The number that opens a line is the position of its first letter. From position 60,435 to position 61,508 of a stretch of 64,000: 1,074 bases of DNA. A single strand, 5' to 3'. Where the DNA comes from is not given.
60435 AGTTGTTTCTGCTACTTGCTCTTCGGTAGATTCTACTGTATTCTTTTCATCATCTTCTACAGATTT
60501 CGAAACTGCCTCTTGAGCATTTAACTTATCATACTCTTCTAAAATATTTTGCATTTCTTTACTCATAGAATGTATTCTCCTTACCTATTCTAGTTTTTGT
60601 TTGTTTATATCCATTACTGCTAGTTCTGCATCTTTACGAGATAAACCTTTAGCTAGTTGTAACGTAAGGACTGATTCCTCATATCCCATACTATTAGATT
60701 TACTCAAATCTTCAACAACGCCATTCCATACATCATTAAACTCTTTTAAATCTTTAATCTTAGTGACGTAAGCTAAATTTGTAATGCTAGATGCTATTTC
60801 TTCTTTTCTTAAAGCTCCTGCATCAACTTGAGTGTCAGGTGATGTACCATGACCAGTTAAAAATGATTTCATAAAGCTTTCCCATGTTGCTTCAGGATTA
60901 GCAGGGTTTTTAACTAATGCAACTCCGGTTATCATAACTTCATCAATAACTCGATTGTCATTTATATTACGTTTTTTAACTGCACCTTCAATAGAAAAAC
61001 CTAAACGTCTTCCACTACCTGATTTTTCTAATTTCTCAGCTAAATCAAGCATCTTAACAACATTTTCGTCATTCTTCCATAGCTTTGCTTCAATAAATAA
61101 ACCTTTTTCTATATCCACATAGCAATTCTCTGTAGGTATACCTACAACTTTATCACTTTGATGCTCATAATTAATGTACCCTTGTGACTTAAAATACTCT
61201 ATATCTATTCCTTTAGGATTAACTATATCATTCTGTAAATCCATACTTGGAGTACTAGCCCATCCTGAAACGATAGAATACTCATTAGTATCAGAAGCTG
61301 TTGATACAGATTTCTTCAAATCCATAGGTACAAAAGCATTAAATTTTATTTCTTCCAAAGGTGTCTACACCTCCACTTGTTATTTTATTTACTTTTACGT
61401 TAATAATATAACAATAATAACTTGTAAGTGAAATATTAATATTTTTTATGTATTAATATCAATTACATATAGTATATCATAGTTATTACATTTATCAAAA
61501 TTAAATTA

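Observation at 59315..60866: The prohead protease C-terminus carries a copy of the capsid protein N-terminal segment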

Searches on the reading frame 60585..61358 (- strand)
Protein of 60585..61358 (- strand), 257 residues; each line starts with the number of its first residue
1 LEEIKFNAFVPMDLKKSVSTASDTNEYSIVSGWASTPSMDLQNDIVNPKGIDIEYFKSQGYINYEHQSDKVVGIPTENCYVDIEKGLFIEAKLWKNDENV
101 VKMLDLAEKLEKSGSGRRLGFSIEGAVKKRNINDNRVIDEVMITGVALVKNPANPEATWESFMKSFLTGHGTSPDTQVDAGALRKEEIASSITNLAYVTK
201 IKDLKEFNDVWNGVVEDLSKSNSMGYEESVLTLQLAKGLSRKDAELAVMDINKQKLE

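Call 5: search_protein_families(library=pfam, proteins=[window:60585-61358:-], max_evalue=0.01)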
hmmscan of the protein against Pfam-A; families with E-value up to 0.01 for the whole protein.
window:60585-61358:- (257 aa): 1 family
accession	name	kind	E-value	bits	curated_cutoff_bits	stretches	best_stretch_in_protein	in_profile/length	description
PF04586.22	Peptidase_S78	-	6.9e-06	26.7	21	1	29-160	15-153/165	Caudovirus prohead serine protease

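Call 12: search_solved_structures(query=window:60585-61358:-, max_evalue=0.1, show_alignments=2)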
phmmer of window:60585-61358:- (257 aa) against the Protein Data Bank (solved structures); distinct sequences matched with E-value up to 0.1: 2.
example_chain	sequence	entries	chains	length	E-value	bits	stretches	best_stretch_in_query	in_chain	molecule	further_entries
5lii_P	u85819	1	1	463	1e-06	31.5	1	159-206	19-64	Major capsid protein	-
9row_B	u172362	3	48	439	6.9e-05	25.5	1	165-207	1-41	Major capsid protein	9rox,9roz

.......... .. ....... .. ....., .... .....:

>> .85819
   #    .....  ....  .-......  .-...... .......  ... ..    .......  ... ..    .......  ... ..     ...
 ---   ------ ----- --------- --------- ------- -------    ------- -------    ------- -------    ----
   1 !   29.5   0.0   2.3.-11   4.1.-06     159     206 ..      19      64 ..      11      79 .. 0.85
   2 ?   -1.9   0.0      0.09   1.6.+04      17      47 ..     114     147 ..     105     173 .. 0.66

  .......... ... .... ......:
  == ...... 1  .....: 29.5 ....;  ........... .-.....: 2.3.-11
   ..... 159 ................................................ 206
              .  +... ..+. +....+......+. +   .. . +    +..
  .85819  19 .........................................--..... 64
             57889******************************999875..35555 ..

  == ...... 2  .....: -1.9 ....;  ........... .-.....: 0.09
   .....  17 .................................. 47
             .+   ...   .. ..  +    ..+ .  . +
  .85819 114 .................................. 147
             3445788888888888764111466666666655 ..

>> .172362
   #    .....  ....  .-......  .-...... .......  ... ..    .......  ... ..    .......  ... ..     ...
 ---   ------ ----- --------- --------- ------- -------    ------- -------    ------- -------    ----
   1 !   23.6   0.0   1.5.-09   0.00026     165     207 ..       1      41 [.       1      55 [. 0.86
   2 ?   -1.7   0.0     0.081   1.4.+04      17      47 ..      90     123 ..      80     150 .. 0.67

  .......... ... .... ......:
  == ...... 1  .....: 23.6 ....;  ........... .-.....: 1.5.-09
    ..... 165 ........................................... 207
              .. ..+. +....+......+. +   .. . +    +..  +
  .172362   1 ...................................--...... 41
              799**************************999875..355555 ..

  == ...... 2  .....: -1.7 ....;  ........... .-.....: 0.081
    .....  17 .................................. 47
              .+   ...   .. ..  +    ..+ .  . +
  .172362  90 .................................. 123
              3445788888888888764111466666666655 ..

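Call 21: search_dna_similar(query=window:60585-61358:-, collection=phages, mode=protein, max_rows=60, rows=spread, max_evalue=0.001)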
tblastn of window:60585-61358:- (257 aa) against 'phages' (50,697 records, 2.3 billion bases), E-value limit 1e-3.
Records with a match: 685; places in all: 1039; records where one place covers at least 80% of the query: 668.
Best place of each record, by identity: >=99% 107; 95-99% 24; 80-90% 37; 60-80% 80; <60% 437.
By first word of the organism name: Staphylococcus 265; Bacillus 243; Enterococcus 69; Listeria 55; Lactobacillus 27; Bacteroides 6; Brochothrix 4; Mammaliicoccus 3; Lysinibacillus 2; Silviavirus 1; and 10 more.
By host as written in the record: Staphylococcus aureus 71; - 57; Listeria monocytogenes 44; Bacillus subtilis 27; Bacillus cereus 26; Staphylococcus sp. 23; Staphylococcus carnosus TM300 22; Enterococcus faecalis 20; and 177 more.
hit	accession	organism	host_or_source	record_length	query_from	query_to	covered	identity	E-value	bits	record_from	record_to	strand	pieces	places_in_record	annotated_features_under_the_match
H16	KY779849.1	Staphylococcus phage qdsa002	Staphylococcus aureus ATCC 43300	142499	1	257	100%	99.6%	3e-141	525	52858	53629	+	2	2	hypothetical protein (x2)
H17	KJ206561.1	Staphylococcus phage 812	Staphylococcus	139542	1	257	100%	99.6%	3e-169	523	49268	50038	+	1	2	hypothetical protein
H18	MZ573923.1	Staphylococcus phage vB_ScoM-PSC1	Staphylococcus ureilyticus ATCC49330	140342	1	257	100%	99.6%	3e-169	523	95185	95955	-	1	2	hypothetical protein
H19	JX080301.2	Staphylococcus phage A3R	Staphylococcus aureus strain R19930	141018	1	257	100%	99.6%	3e-169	523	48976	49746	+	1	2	pro: Pro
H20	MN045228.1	Staphylococcus phage Maine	Staphylococcus aureus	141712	1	257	100%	99.6%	3e-169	523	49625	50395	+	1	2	prohead protease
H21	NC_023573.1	Staphylococcus phage phiSA12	Staphylococcus aureus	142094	1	257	100%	99.6%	3e-169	523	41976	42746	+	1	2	head maturation protease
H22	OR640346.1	Staphylococcus phage vB_SauM-T-SE-E1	Staphylococcus sp.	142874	1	257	100%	99.6%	3e-169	523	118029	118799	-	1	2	prohead protease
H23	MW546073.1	Staphylococcus phage BT3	-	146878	1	257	100%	99.6%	3e-169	523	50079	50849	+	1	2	hypothetical protein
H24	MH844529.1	Staphylococcus phage 812h1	Staphylococcus sp.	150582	1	257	100%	99.6%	3e-169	523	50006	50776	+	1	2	prohead protease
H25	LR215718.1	Staphylococcus phage Stab20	-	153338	1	257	100%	99.6%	3e-169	523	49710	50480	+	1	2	g095: prohead protease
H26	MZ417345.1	Staphylococcus phage PG-2021_84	Staphylococcus xylosus M1997-2/10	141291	1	257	100%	98.8%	8e-169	521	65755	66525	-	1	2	record has no annotation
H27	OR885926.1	Staphylococcus phage 184DA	Staphylococcus sp.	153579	1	257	100%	98.4%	4e-168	520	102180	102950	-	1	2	head maturation protease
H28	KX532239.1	Staphylococcus phage StAP1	Staphylococcus aureus ATCC 12600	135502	1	257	100%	84.8%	1e-148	464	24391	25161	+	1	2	hypothetical protein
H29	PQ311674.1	Staphylococcus phage CIFT_MFB_MRSA12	Staphylococcus aureus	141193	1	257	100%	84.8%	1e-148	464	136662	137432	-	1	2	prohead protease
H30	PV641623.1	Staphylococcus phage St1.CM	Staphylococcus aureus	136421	1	257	100%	84.4%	3e-148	463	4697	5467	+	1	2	capsid and scaffold protein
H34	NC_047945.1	Staphylococcus phage phiSA_BS1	Staphylococcus sp. ATCC 25923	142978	1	257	100%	68.1%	1e-122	389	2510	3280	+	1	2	head maturation protease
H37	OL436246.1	Staphylococcus phage vB_SauM-HM01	Staphylococcus aureus ATCC 12598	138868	3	257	99%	60.0%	2e-94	309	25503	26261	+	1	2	hypothetical protein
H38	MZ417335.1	Staphylococcus phage PG-2021_43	Mammaliicoccus sciuri C6854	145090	1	257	100%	53.0%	8e-88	290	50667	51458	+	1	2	record has no annotation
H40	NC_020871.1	Listeria phage vB_LmoM_AG20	Listeria monocytogenes CRIFS culture ...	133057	9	255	96%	52.6%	2e-79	265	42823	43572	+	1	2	head maturation protease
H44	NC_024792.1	Bacillus phage Bobb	Bacillus pumilus SAFR32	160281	5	244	93%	50.6%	2e-68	234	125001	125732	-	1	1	head maturation protease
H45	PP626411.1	Bacillus phage fHSPT3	Bacillus subtilis subsp. subtilis str. ...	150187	5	244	93%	49.4%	4e-67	230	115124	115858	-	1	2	putative prohead protease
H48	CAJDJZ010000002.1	Enterococcus phage vB_EfaH_149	Zamorano cheese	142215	5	244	93%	48.2%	3e-66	228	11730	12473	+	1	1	putative prohead protease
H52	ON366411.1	Bacillus phage vB_BceH_LY2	Bacillus cereus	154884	5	244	93%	48.0%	3e-62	216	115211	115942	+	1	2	prohead protease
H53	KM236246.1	Bacillus phage Moonbeam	Bacillus megaterium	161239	5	244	93%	47.8%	7e-66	226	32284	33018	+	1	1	prohead protease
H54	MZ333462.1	Enterococcus phage GVEsP-1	Enterococcus sp.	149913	1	244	95%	46.5%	1e-66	229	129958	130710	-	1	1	peptidase S78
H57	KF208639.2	Bacillus phage Troll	Bacilluls thuringiensis kurstaki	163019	5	244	93%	45.9%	4e-62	216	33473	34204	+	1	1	75: prohead protease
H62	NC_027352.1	Bacillus phage JBP901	Bacillus cereus ATCC 14579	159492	5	257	98%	42.4%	5e-53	189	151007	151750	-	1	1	head maturation protease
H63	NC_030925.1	Bacillus phage Shbh1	Bacillus sp. MGK1/ERV9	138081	5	244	93%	44.1%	2e-63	219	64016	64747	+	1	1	head maturation protease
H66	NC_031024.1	Bacillus phage Belinda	Bacillus thuringiensis DSM350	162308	6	244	93%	44.0%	5e-60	209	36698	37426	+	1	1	head maturation protease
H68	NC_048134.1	Lactobacillus phage Lpa804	Lactobacillus plantarum PA106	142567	6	253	96%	41.2%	4e-50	181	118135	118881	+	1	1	head maturation protease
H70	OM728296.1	Bacillus phage vB_BsuM-Goe26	Bacillus subtilis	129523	2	254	98%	36.9%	8e-39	149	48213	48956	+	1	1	hypothetical protein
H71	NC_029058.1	Lactobacillus phage LfeInf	Lactobacillus fermentum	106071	5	254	97%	35.4%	2e-43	162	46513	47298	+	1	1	head maturation protease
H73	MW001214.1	Bacillus phage SP8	Bacillus subtilis Marburg strain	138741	6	245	93%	33.7%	2e-30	124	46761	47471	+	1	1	hypothetical protein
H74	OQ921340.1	Bacillus phage SPO1L5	Bacillus subtilis BEST7003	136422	6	166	63%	39.5%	4e-25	109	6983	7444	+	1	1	hypothetical protein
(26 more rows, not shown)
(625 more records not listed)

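Call 22: get_annotated_region(hit=H28, flank=4500)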
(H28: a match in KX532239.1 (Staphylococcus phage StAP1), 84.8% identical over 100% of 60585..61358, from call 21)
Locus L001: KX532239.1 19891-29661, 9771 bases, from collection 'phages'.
description: Staphylococcus phage StAP1, complete genome.
organism: Staphylococcus phage StAP1 (NCBI taxid 1913667)
taxonomy: Viruses; Duplodnaviria; Heunggongvirae; Uroviricota; Caudoviricetes; Herelleviridae; Twortvirinae; Silviavirus
host: Staphylococcus aureus ATCC 12600; source: soil; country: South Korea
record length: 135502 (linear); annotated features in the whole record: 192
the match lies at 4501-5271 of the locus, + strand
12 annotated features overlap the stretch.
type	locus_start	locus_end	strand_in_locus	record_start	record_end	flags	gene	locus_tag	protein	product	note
CDS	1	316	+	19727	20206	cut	-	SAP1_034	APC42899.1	hypothetical protein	-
CDS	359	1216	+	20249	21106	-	-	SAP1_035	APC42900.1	hypothetical protein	-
CDS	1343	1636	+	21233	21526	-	-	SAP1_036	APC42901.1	hypothetical protein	-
CDS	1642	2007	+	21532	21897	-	-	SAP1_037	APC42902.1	hypothetical protein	-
CDS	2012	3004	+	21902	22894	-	-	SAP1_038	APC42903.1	hypothetical protein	-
CDS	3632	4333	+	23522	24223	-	-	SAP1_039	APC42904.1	hypothetical protein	-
CDS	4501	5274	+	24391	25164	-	-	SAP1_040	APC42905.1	hypothetical protein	-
CDS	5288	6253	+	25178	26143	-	-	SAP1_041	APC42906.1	hypothetical protein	-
CDS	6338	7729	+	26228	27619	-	-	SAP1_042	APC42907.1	major capsid protein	-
CDS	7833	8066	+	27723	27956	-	-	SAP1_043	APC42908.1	hypothetical protein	-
CDS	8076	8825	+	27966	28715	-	-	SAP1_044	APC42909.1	hypothetical protein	-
CDS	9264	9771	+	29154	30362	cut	-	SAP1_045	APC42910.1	transposase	-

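Call 23: get_annotated_region(hit=H34, flank=4500)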
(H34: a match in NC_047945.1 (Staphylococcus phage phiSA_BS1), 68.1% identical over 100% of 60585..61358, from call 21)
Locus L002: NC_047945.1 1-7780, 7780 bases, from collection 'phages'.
description: Staphylococcus phage phiSA_BS1, complete genome.
organism: Staphylococcus phage phiSA_BS1 (NCBI taxid 2126734)
taxonomy: Viruses; Duplodnaviria; Heunggongvirae; Uroviricota; Caudoviricetes; Herelleviridae; Twortvirinae; Baoshanvirus; Baoshanvirus BS1
host: Staphylococcus sp. ATCC 25923; source: dairy farm; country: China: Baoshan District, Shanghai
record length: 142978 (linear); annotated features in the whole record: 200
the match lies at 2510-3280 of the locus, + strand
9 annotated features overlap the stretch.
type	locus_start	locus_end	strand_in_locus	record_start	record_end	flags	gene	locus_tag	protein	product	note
CDS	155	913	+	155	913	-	-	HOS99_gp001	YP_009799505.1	hypothetical protein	-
CDS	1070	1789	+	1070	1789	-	-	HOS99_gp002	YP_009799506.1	transglycosylase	-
CDS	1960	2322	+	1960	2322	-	-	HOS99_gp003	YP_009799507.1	hypothetical protein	-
CDS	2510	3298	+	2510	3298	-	-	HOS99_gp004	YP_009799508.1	head maturation protease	-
CDS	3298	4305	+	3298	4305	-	-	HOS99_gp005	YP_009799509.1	hypothetical protein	-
CDS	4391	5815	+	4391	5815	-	-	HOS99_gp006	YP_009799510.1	major head protein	-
CDS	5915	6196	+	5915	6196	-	-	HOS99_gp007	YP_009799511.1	hypothetical protein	-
CDS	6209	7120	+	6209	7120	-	-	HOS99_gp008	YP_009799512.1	tail fiber protein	-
CDS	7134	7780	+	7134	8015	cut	-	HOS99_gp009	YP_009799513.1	virion structural protein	-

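Call 24: get_annotated_region(hit=H37, flank=4500)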
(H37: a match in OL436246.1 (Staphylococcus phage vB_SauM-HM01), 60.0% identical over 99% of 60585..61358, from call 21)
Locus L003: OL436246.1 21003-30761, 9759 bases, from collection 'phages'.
description: Staphylococcus phage vB_SauM-HM01, complete genome.
organism: Staphylococcus phage vB_SauM-HM01 (NCBI taxid 2894347)
taxonomy: Viruses; Duplodnaviria; Heunggongvirae; Uroviricota; Caudoviricetes; Herelleviridae; Twortvirinae; Silviavirus
host: Staphylococcus aureus ATCC 12598; source: sewage; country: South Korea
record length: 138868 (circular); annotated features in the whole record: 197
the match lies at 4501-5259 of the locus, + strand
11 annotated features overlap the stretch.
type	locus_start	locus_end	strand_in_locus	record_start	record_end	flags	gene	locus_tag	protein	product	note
CDS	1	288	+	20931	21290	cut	-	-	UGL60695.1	hypothetical protein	-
CDS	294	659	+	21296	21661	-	-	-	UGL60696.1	putative portal protein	-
CDS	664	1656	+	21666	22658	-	-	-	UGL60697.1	portal protein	-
CDS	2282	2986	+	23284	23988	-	-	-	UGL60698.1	hypothetical protein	-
CDS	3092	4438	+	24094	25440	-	-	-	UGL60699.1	hypothetical protein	-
CDS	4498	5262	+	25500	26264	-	-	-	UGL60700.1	hypothetical protein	-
CDS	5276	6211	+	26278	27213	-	-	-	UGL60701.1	hypothetical protein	-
CDS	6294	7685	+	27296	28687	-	-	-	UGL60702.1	major capsid protein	-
CDS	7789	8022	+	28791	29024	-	-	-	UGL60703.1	hypothetical protein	-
CDS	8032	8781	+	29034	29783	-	-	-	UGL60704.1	hypothetical protein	-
CDS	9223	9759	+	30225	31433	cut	-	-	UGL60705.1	transposase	-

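Call 25: get_annotated_region(hit=H38, flank=4500)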
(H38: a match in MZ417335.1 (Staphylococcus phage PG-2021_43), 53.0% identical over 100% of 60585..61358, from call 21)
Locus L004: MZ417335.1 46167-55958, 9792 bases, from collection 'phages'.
description: UNVERIFIED: Staphylococcus phage PG-2021_43, complete genome.
organism: Staphylococcus phage PG-2021_43 (NCBI taxid 2815629)
taxonomy: Viruses; Duplodnaviria; Heunggongvirae; Uroviricota; Caudoviricetes; Herelleviridae; Twortvirinae
host: Mammaliicoccus sciuri C6854; source: WWTP; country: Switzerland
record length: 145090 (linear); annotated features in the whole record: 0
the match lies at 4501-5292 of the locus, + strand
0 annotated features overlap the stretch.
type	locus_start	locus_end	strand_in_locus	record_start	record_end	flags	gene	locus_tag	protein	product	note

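Call 26: get_annotated_region(hit=H40, flank=4500)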
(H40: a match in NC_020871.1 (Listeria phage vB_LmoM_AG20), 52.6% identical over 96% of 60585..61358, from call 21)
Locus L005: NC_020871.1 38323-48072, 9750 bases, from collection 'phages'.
description: Listeria phage vB_LmoM_AG20, complete genome.
organism: Listeria phage vB_LmoM_AG20 (NCBI taxid 1168744)
taxonomy: Viruses; Duplodnaviria; Heunggongvirae; Uroviricota; Caudoviricetes; Herelleviridae; Jasinkavirinae; Pecentumvirus; Pecentumvirus AG20
host: Listeria monocytogenes CRIFS culture collection code: C519; source: drains of meat processing plant; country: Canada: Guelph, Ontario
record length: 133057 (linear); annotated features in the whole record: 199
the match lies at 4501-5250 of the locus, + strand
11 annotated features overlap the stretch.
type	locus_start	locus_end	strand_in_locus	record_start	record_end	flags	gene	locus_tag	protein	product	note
CDS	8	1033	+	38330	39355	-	-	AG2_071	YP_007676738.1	endolysin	similar to AAY53313.1 PlyP100 [Listeria phage P100]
CDS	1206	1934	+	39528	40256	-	-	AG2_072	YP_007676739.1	hypothetical protein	-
CDS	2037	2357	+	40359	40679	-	-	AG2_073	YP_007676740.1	hypothetical protein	-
CDS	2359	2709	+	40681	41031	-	-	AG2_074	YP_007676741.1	portal protein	-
CDS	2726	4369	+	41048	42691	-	-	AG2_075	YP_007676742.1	portal protein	-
CDS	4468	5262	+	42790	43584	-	-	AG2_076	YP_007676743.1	head maturation protease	Peptidase_U35[pfam04586], Caudovirus prohead protease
CDS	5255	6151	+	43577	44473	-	-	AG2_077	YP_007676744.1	hypothetical protein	-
CDS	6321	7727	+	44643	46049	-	-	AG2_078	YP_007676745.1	major head protein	-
CDS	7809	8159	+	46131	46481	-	-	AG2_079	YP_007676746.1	hypothetical protein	-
CDS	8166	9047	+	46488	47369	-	-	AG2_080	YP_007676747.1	tail fiber protein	-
CDS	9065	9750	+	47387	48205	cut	-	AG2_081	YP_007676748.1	virion structural protein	-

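Call 27: get_annotated_region(hit=H44, flank=4500)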
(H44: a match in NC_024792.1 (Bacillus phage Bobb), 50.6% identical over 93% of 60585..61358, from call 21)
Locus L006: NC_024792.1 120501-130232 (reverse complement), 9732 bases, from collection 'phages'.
description: Bacillus phage Bobb, complete genome.
organism: Bacillus phage Bobb (NCBI taxid 1527469)
taxonomy: Viruses; Duplodnaviria; Heunggongvirae; Uroviricota; Caudoviricetes; Herelleviridae; Bastillevirinae; Agatevirus; Agatevirus bobb
host: Bacillus pumilus SAFR32; source: -; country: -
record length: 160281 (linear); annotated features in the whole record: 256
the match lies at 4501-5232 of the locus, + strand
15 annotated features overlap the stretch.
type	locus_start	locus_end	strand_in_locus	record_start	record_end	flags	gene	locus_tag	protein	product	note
CDS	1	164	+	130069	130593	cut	-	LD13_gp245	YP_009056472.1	deoxyribonucleotidase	-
tRNA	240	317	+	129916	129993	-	-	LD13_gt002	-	tRNA-Trp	tRNA-Trp(cca)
CDS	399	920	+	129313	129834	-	-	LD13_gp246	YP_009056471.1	hypothetical protein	-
CDS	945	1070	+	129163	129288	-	-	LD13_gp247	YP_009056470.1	hypothetical protein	-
tRNA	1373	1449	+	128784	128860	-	-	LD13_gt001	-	tRNA-Met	tRNA-Met(cat)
CDS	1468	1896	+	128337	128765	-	-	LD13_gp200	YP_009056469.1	hypothetical protein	-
CDS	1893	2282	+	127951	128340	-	-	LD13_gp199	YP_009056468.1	hypothetical protein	-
CDS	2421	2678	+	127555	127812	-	-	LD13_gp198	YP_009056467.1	portal protein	-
CDS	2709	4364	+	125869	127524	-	-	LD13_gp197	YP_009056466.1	portal protein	-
CDS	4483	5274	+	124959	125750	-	-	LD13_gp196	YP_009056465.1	head maturation protease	-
CDS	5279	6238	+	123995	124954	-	-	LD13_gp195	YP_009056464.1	hypothetical protein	-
CDS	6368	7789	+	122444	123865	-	-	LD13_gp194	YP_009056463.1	major head protein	-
CDS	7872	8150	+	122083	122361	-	-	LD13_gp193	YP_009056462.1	hypothetical protein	-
CDS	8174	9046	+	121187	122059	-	-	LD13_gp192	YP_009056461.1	tail fiber protein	-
CDS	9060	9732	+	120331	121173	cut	-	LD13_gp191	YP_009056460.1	virion structural protein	-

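Call 28: get_annotated_region(hit=H45, flank=4500)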
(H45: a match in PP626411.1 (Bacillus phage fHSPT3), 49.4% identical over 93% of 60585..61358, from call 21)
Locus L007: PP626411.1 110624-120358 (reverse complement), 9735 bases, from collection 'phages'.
description: Bacillus phage fHSPT3, complete genome.
organism: Bacillus phage fHSPT3 (NCBI taxid 3139610)
taxonomy: Viruses; Duplodnaviria; Heunggongvirae; Uroviricota; Caudoviricetes; Herelleviridae; Bastillevirinae; Siophivirus
host: Bacillus subtilis subsp. subtilis str. 168; source: sewage water; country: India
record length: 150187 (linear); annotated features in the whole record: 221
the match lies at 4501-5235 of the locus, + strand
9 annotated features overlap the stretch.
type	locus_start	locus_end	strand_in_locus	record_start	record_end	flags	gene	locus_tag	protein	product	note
CDS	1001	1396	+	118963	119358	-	-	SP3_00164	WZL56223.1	hypothetical protein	-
CDS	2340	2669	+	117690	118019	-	-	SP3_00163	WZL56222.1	hypothetical protein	gp82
CDS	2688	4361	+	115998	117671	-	-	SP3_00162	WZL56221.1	putative portal protein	-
CDS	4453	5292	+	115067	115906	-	-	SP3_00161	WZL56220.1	putative prohead protease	orf294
CDS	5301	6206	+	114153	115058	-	-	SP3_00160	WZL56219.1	hypothetical protein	-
CDS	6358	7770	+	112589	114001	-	-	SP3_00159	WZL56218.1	major capsid protein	-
CDS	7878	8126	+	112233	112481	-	-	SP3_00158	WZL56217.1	hypothetical protein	-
CDS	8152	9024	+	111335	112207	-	-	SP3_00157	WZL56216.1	putative structural protein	-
CDS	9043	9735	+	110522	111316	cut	-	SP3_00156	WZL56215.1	hypothetical protein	gp18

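Call 29: get_annotated_region(hit=H48, flank=4500)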
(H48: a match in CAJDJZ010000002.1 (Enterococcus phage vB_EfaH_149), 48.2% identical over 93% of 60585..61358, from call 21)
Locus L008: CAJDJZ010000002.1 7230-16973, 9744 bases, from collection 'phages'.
description: Enterococcus phage vB_EfaH_149 genome assembly, contig: phage149-genome, whole genome shotgun sequence.
organism: Enterococcus phage vB_EfaH_149 (NCBI taxid 2730535)
taxonomy: Viruses; Duplodnaviria; Heunggongvirae; Uroviricota; Caudoviricetes; Herelleviridae; Brockvirinae; Kochikohdavirus
host: -; source: Zamorano cheese; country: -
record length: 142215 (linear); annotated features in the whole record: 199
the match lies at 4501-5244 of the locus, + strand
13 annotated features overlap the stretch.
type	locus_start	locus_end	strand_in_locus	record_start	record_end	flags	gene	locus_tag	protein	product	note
CDS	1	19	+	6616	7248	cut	-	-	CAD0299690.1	hypothetical protein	-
CDS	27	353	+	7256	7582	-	-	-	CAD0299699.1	hypothetical protein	-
CDS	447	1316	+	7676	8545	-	-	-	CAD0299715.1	Phage lysin, N-acetylmuramoyl-L-alanine amidase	-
CDS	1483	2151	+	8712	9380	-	-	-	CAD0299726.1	peptidoglycan-binding LysM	-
CDS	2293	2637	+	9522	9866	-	-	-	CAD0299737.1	hypothetical protein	-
CDS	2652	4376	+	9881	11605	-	-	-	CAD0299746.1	portal protein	-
CDS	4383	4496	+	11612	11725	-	-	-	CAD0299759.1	hypothetical protein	-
CDS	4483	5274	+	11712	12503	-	-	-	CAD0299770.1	putative prohead protease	-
CDS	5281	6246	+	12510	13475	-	-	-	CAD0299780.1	hypothetical protein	-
CDS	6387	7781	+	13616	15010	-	-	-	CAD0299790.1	Phage major capsid protein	-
CDS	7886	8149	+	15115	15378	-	-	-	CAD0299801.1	hypothetical protein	-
CDS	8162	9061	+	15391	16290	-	-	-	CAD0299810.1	hypothetical protein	-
CDS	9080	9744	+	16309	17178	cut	-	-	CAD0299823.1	hypothetical protein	-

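Call 30: get_annotated_region(hit=H52, flank=4500)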
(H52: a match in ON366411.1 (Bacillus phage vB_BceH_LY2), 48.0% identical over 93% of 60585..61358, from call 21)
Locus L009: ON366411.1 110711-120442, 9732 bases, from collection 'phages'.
description: Bacillus phage vB_BceH_LY2, complete genome.
organism: Bacillus phage vB_BceH_LY2 (NCBI taxid 2950457)
taxonomy: Viruses; Duplodnaviria; Heunggongvirae; Uroviricota; Caudoviricetes; Herelleviridae; Bastillevirinae
host: Bacillus cereus; source: -; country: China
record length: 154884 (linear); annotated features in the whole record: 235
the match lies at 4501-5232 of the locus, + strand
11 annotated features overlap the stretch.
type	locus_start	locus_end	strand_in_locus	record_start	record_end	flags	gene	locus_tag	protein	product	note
CDS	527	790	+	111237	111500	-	-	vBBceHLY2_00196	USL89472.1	hydrolase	-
CDS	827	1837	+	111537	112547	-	-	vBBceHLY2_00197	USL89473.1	portal protein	-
CDS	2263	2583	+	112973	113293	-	-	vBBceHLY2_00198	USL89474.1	transposase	-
CDS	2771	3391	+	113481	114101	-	-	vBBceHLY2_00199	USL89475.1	transposase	-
CDS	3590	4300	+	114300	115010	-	-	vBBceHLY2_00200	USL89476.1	portal protein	-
CDS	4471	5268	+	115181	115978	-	-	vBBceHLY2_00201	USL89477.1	prohead protease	-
CDS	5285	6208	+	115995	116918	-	-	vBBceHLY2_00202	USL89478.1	prohead protease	-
CDS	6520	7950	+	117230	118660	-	-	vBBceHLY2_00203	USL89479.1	major capsid protein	-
CDS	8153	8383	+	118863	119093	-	-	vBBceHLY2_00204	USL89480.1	hypothetical protein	-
CDS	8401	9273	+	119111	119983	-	-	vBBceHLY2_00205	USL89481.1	head-to-tail adaptor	-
CDS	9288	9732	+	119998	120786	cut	-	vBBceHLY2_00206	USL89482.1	capsid protein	-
